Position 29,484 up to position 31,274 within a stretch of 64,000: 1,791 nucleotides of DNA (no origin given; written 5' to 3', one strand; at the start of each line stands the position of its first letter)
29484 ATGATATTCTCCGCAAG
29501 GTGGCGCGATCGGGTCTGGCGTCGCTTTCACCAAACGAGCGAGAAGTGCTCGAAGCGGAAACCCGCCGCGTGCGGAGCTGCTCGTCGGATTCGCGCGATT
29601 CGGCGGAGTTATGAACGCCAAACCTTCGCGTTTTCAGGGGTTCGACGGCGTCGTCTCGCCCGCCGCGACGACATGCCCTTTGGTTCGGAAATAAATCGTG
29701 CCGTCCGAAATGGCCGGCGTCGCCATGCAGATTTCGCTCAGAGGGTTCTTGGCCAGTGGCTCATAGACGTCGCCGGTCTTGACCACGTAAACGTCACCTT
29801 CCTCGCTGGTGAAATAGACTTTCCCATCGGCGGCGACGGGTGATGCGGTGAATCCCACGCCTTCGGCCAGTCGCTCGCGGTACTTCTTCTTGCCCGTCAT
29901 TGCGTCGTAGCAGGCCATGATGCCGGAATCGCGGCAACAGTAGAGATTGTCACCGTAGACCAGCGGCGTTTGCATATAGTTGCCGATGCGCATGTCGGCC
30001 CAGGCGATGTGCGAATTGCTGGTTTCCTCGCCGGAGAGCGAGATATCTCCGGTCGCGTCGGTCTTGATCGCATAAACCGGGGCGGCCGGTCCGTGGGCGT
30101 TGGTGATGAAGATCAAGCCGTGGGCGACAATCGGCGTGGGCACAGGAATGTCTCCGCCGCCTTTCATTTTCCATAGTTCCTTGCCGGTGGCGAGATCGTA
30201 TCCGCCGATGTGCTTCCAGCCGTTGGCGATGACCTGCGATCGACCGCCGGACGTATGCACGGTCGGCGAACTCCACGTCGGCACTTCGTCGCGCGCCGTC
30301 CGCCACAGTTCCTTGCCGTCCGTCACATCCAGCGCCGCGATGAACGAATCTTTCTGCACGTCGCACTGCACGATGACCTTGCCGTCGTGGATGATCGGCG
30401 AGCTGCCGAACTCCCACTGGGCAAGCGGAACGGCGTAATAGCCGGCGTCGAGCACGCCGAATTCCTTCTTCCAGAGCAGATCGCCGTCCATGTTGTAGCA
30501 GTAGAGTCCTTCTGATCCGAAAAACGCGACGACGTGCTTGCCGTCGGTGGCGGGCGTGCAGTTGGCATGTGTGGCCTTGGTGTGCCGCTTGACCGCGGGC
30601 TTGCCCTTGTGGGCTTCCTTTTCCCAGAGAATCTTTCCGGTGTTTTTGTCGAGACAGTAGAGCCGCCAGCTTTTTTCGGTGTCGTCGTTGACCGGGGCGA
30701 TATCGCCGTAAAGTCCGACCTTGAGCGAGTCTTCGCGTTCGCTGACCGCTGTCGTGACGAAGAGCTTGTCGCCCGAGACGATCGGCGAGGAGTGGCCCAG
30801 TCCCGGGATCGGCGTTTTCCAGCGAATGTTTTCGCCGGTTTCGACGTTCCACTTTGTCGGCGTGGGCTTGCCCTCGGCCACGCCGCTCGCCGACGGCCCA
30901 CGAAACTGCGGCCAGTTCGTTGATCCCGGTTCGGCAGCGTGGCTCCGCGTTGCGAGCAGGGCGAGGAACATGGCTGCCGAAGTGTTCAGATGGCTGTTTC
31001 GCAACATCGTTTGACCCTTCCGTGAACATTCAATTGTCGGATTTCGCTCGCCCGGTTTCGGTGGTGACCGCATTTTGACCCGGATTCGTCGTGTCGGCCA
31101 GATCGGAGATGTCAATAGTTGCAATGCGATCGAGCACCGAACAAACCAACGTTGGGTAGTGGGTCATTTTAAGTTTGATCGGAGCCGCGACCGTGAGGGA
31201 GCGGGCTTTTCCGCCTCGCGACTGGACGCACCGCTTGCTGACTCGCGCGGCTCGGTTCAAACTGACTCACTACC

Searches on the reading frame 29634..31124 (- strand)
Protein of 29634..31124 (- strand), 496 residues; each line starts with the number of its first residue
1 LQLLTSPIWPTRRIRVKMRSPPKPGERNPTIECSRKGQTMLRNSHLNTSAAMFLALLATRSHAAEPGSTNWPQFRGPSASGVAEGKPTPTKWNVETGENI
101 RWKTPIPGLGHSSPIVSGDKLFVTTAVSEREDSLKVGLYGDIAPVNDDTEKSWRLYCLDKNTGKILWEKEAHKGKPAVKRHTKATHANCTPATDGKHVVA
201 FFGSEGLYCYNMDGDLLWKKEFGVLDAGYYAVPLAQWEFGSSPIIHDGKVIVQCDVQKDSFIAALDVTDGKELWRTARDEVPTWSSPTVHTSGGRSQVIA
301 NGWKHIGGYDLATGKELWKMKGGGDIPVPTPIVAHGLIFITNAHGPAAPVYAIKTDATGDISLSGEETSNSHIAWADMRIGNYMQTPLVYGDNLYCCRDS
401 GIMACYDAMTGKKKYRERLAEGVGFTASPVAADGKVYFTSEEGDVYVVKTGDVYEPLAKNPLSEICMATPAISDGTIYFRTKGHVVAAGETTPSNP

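Call 3: search_protein_families(library=pfam, proteins=[window:29634-31124:-], max_evalue=0.1)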
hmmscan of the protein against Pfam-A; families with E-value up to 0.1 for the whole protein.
window:29634-31124:- (496 aa): 5 families
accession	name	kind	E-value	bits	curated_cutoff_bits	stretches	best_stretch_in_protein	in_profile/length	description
PF13360.13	PQQ_2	-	7.9e-27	94.9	27.6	1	154-413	4-229/233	Outer membrane protein assembly factor BamB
PF13570.13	Beta-prop_ACSF4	-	2.8e-13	50.4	133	2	154-326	72-216/329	Beta-alanine-activating enzyme, beta-propeller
PF01011.28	PQQ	-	6.5e-10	38.8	26.7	1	214-294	507-591/595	Glucose/ethanol/alcohol dehydrogenase, beta-propeller domain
PF23727.1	Beta-prop_FAM234A_B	-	0.028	13.4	26.4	0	261-321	53-117/467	FAM234A/B beta-propeller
PF25293.1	Beta-prop_EMC1_N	-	0.031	14.4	34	0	245-320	71-145/219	EMC1 N-terminal beta-propeller domain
